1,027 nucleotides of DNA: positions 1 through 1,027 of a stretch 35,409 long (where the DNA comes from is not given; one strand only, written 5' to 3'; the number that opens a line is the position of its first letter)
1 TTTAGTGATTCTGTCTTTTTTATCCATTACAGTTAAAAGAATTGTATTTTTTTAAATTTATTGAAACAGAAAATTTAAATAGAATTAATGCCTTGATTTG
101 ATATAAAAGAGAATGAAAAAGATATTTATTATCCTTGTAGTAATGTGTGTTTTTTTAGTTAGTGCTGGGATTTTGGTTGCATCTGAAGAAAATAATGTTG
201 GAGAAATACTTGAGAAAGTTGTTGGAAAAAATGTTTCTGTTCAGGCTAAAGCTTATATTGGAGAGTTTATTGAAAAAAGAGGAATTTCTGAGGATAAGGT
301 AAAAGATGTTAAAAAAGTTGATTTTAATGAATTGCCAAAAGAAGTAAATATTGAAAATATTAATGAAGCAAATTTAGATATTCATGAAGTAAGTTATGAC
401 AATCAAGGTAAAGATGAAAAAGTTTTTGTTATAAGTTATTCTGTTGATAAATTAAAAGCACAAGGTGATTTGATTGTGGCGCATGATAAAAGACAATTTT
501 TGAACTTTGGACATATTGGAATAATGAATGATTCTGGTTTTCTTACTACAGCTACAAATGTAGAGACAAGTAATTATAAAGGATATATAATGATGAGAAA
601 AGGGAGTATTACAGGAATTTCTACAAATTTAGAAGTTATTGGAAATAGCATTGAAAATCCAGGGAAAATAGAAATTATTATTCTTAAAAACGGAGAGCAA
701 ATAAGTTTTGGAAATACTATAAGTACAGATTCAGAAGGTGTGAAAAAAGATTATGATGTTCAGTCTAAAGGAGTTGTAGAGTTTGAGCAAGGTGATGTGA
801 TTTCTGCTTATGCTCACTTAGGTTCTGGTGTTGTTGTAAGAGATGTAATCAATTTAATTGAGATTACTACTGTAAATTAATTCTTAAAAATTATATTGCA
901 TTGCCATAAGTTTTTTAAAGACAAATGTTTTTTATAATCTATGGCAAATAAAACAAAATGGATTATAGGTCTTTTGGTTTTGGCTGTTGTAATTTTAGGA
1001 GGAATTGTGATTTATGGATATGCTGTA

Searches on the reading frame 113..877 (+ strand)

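Call 89: search_protein_families(library=pfam, alignment_id=A7, max_evalue=0.000001)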
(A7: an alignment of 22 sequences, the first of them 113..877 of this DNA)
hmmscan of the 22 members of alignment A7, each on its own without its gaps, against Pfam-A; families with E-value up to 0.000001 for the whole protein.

A. member 1, window:113-877:+ (255 aa): 0 families

B. families by the number of members that match (of 22 scanned): 24 families
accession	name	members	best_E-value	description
PF01326.24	PPDK_N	1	5.3e-108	Pyruvate phosphate dikinase, AMP/ATP-binding domain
PF02896.24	PEP-utilizers_C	1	3.2e-70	PEP-utilising enzyme, PEP-binding domain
PF08915.16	tRNA-Thr_ED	1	3.2e-46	Archaea-specific editing domain of threonyl-tRNA synthetase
PF00587.30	tRNA-synt_2b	1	3.3e-46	tRNA synthetase class II core domain (G, H, P, S and T)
PF00579.31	tRNA-synt_1b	1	1.3e-44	tRNA synthetases class I (W and Y)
PF17676.7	Peptidase_S66C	1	9.1e-30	LD-carboxypeptidase C-terminal domain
PF00391.29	PEP-utilizers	1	1.8e-26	PEP-utilising enzyme, mobile domain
PF02016.21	Peptidase_S66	1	1.4e-25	LD-carboxypeptidase N-terminal domain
PF00076.28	RRM_1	1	2.1e-19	RNA recognition motif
PF13649.12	Methyltransf_25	1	2.6e-18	Methyltransferase domain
PF08241.18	Methyltransf_11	1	4.7e-18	Methyltransferase domain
PF04055.27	Radical_SAM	1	4.9e-17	Radical SAM superfamily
PF13847.12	Methyltransf_31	1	1.2e-16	Methyltransferase domain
PF07883.17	Cupin_2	1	4e-16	Cupin domain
PF13489.12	Methyltransf_23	1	1.1e-14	Methyltransferase domain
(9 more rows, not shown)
